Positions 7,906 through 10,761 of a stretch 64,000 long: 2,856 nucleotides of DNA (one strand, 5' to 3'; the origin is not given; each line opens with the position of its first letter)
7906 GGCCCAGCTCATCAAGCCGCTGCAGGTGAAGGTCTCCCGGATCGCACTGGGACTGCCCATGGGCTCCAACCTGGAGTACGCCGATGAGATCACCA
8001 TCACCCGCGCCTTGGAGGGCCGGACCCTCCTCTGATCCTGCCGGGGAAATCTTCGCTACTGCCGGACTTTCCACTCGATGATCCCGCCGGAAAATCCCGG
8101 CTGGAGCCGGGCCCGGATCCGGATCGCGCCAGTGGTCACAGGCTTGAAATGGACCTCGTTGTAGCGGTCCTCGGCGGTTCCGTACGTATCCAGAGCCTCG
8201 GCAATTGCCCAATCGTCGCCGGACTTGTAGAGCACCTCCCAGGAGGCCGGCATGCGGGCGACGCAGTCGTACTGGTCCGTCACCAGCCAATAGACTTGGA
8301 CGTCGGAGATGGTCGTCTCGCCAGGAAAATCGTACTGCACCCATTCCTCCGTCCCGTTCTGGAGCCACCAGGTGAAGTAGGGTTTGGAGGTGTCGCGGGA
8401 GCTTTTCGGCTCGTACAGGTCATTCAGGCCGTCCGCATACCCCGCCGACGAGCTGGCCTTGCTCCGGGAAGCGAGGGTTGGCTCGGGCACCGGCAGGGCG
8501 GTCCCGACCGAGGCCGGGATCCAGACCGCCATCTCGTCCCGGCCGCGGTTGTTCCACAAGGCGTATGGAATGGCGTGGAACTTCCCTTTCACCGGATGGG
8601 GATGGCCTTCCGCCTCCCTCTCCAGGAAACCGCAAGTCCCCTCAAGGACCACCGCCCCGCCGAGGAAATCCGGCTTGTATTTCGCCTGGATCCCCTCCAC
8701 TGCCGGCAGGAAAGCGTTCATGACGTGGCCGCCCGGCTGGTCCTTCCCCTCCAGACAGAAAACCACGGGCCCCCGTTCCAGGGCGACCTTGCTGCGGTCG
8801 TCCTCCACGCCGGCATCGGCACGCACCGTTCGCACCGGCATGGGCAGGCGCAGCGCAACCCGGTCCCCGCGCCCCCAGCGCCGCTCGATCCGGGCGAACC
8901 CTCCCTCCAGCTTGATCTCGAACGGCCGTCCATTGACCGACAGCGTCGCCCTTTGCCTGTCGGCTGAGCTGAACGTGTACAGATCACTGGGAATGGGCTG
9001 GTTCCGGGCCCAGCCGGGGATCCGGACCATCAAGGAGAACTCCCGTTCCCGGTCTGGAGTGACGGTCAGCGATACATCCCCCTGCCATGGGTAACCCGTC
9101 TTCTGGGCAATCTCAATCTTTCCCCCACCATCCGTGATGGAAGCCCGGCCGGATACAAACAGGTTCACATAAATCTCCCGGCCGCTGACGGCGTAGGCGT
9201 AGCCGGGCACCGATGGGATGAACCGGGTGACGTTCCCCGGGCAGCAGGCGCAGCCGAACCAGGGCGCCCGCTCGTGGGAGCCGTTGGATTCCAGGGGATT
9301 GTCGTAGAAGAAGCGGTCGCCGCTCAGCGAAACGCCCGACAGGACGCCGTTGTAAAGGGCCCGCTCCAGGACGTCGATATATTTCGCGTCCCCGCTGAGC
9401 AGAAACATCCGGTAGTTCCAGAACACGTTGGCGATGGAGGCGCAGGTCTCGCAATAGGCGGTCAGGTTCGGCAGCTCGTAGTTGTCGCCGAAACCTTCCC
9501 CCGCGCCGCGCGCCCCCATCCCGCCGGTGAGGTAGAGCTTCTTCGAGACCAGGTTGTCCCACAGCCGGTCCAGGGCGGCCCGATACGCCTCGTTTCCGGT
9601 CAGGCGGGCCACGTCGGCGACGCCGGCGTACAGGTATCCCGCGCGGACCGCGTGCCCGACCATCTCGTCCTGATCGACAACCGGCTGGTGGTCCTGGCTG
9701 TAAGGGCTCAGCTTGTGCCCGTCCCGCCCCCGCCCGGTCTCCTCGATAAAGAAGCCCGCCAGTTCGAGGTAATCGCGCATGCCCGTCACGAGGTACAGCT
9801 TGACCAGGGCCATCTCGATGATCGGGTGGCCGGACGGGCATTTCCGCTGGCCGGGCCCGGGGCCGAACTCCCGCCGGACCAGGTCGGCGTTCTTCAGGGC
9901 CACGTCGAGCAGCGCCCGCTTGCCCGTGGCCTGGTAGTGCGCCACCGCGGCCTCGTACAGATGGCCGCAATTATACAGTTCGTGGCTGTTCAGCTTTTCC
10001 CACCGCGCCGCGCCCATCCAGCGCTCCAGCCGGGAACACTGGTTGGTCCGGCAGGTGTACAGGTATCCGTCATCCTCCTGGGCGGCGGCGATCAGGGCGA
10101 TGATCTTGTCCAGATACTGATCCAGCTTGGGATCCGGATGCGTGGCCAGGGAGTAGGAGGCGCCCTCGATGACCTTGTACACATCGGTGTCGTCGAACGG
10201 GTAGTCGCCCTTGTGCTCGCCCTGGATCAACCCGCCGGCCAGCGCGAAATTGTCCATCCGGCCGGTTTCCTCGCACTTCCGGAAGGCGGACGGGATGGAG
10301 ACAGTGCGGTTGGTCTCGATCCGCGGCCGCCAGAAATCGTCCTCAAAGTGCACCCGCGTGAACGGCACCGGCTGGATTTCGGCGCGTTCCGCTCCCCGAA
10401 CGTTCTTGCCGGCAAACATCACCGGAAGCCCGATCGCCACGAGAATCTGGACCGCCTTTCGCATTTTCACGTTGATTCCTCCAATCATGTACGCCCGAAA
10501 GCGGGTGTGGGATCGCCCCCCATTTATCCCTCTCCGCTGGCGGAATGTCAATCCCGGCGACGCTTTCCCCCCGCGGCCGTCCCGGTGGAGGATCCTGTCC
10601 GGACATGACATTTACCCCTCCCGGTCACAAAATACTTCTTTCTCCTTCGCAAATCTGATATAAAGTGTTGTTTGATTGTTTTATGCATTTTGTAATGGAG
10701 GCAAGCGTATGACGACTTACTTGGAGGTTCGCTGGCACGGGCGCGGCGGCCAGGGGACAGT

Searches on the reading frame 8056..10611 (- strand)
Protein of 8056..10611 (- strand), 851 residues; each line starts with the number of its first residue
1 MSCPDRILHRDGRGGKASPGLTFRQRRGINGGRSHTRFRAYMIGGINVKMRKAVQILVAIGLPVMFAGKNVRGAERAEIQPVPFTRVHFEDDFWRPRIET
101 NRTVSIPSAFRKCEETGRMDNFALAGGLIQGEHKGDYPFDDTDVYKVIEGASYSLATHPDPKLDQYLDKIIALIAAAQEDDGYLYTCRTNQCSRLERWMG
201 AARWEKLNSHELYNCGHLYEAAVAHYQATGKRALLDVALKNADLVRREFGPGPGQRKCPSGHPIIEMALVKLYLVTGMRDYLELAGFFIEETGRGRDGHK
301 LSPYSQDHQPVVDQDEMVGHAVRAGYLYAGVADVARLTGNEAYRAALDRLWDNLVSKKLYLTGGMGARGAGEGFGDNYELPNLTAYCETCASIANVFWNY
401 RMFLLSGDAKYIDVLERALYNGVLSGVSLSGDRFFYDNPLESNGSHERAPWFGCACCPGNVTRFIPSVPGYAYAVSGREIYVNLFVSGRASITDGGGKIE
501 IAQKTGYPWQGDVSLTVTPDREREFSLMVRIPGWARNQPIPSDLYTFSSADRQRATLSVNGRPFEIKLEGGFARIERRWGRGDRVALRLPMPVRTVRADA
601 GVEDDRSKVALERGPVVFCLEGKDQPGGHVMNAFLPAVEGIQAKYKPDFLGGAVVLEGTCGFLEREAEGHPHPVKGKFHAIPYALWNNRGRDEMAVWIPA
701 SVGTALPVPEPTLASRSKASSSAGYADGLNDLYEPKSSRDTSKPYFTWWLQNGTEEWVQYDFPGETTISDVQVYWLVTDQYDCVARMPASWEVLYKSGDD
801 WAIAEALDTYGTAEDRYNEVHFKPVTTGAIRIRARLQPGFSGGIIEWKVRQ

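Call 95: search_protein_families(library=pfam, proteins=[window:8056-10611:-], max_evalue=0.001)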
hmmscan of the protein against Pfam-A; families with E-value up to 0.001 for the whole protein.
window:8056-10611:- (851 aa): 5 families
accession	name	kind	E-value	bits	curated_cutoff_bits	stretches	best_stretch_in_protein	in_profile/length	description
PF07944.18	Beta-AFase-like_GH127_cat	-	5.8e-115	384.7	24.9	1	87-469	2-375/376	Beta-L-arabinofuranosidase, GH127 catalytic domain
PF20736.2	Glyco_hydro127M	-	7.8e-25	87.3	24.2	1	479-591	1-95/95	Beta-L-arabinofuranosidase, GH127 middle domain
PF20737.2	Glyco_hydro127C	-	1e-20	73.7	23.7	1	593-699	1-71/71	Glycoside hydrolase family 127 C-terminal domain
PF22633.2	F5_F8_type_C_2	-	0.00015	22.7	27.8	1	748-832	11-91/91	NedA-like, galactose-binding domain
PF00754.31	F5_F8_type_C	-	0.00095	19.7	28.2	0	747-835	25-113/127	F5/8 type C domain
